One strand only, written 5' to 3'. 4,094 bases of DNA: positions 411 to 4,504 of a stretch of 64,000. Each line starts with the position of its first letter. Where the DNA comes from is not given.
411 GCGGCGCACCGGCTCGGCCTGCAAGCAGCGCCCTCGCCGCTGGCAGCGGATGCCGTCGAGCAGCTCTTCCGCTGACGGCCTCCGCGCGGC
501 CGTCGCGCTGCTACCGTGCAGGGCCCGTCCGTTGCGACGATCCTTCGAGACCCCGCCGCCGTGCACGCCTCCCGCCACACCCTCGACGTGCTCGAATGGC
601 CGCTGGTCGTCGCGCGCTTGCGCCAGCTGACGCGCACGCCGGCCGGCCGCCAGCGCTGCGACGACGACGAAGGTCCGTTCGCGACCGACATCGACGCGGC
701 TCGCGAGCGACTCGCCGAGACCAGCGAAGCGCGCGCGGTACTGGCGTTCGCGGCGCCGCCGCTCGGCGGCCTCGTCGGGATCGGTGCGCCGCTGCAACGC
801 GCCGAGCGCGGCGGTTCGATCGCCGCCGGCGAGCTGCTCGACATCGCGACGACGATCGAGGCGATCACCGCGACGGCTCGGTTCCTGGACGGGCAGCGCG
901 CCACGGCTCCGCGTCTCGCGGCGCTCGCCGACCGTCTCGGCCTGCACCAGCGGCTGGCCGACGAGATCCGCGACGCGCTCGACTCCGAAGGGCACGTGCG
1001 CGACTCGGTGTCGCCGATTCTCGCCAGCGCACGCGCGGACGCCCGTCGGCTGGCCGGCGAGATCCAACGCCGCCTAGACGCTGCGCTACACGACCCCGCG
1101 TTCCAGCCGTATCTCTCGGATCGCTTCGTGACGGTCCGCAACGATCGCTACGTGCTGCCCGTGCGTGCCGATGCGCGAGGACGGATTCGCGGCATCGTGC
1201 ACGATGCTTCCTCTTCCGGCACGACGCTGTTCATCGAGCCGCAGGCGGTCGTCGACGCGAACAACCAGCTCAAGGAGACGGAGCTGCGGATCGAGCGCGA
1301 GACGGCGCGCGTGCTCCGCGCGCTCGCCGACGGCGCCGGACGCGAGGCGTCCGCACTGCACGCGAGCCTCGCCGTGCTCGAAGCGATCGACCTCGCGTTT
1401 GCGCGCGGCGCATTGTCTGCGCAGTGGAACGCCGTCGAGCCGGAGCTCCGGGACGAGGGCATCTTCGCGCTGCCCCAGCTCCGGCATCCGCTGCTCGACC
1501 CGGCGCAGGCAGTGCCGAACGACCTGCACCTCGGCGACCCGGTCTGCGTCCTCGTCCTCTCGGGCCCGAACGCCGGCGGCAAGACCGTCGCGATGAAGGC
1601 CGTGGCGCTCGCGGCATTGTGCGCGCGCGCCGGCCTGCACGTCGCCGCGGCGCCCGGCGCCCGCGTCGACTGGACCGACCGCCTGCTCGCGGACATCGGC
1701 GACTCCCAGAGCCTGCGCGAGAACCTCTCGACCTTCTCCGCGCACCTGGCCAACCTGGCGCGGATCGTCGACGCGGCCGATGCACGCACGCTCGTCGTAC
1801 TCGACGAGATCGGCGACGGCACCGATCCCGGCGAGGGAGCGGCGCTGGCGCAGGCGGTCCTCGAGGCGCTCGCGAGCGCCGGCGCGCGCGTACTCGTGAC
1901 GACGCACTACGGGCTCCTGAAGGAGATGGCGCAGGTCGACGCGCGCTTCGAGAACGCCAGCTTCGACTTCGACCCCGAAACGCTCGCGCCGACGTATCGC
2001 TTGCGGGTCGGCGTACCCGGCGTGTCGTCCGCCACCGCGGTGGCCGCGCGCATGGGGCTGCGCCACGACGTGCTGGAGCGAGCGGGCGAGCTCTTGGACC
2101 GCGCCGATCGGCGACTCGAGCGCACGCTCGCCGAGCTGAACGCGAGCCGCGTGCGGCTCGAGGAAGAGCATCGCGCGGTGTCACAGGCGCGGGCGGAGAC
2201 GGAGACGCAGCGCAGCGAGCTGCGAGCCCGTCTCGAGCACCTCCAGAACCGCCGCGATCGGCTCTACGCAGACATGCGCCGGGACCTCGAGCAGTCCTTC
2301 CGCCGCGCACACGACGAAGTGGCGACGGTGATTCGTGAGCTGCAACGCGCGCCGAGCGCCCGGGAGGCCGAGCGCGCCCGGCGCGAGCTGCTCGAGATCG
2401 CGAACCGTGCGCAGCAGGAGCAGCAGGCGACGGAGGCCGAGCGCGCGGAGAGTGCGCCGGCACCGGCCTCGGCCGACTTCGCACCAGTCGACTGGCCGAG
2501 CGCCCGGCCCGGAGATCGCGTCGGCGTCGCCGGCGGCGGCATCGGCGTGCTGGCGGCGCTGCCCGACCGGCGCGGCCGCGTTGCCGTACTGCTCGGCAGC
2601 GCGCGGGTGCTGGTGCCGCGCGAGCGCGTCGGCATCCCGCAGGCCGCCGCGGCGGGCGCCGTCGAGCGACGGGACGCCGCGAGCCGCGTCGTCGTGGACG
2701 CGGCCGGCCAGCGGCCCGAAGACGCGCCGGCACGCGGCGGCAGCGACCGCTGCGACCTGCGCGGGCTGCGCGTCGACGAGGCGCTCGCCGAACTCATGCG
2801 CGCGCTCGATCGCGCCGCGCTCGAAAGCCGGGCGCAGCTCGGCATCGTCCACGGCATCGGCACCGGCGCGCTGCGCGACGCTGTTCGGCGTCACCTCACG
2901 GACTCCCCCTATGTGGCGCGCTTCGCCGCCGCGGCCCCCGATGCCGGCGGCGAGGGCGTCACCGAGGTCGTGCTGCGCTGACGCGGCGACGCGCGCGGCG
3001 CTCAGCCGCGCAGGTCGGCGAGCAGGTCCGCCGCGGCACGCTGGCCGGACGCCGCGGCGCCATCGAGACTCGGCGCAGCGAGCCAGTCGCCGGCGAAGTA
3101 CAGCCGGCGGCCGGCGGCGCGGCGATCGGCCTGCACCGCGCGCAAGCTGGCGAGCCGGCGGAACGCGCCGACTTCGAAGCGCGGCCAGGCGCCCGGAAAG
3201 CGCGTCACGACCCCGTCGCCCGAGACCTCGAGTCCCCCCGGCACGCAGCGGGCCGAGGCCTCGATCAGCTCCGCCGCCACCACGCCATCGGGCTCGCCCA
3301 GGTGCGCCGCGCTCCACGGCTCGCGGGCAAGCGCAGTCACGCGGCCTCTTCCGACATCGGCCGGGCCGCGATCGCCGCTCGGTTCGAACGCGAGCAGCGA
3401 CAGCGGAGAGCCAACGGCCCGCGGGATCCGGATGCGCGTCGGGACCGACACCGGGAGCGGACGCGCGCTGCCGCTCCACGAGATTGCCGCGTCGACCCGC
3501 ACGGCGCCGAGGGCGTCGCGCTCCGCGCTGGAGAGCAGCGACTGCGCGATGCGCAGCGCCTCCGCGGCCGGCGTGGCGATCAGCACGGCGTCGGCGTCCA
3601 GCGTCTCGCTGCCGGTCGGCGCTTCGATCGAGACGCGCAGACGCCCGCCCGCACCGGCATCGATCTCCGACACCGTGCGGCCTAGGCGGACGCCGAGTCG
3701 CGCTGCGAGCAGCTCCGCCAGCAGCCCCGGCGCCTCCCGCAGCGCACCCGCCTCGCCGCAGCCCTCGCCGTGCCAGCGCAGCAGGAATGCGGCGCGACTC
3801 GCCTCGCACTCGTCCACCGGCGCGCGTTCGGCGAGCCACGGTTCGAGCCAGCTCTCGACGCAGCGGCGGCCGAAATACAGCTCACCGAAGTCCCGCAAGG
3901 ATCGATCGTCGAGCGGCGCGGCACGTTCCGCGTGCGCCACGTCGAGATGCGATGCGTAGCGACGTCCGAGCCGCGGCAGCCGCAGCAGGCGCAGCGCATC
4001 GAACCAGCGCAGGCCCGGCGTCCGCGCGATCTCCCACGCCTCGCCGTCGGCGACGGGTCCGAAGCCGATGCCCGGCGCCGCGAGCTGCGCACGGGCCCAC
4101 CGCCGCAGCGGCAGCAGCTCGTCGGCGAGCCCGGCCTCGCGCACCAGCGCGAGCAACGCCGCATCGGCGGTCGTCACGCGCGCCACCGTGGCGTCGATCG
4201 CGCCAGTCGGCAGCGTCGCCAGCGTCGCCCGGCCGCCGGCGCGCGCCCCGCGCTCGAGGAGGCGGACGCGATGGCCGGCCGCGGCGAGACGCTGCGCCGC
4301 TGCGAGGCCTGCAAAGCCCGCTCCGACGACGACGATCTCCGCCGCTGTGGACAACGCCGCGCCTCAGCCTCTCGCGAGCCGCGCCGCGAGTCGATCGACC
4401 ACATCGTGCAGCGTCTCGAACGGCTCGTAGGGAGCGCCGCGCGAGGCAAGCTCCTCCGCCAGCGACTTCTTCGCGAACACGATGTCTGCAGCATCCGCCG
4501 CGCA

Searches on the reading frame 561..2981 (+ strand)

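Call 42: search_protein_families(library=pfam, max_evalue=0.00001, proteins=[window:561-2981:+])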
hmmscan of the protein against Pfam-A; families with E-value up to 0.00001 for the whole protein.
window:561-2981:+ (806 aa): 2 families
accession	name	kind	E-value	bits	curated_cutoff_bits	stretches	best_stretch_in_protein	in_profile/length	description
PF00488.27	MutS_V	-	6.9e-30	104.9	30.2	1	332-513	2-185/188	MutS domain V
PF01713.27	Smr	-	2.7e-21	75.9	25.7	1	732-806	2-77/77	Smr domain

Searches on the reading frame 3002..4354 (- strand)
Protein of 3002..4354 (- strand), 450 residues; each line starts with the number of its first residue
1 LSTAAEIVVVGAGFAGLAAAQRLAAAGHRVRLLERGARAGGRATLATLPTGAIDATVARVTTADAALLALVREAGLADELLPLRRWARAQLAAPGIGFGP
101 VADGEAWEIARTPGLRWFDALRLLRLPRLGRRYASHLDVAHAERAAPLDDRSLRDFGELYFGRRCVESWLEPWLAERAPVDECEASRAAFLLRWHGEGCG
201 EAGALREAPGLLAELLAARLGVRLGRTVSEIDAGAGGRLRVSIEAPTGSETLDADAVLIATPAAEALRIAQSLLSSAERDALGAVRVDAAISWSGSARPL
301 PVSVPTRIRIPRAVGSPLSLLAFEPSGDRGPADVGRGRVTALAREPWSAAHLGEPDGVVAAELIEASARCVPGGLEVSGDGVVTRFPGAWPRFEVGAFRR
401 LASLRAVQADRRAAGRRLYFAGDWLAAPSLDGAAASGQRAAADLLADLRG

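Call 42: search_protein_families(library=pfam, max_evalue=0.00001, proteins=[window:3002-4354:-])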
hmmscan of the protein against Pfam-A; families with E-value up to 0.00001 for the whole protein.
window:3002-4354:- (450 aa): 6 families
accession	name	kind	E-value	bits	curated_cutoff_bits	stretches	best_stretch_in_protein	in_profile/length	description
PF01593.30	Amino_oxidase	-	1.9e-26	93.8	19.8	1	14-445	1-443/443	Flavin containing amine oxidoreductase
PF13450.12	NAD_binding_8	-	1.8e-10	41.4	21.9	1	9-54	1-46/68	NAD(P)-binding Rossmann-like domain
PF07992.20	Pyr_redox_2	-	2e-09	37.7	26.1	1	6-54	2-51/291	Pyridine nucleotide-disulphide oxidoreductase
PF00890.30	FAD_binding_2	-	1.9e-06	27.8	20.4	1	7-57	2-49/414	FAD binding domain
PF01266.30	DAO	-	5.5e-06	26.6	27.9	1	7-263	2-204/353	FAD dependent oxidoreductase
PF12831.13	FAD_oxidored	-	6.6e-06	26.1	27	0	6-50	1-45/416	FAD dependent oxidoreductase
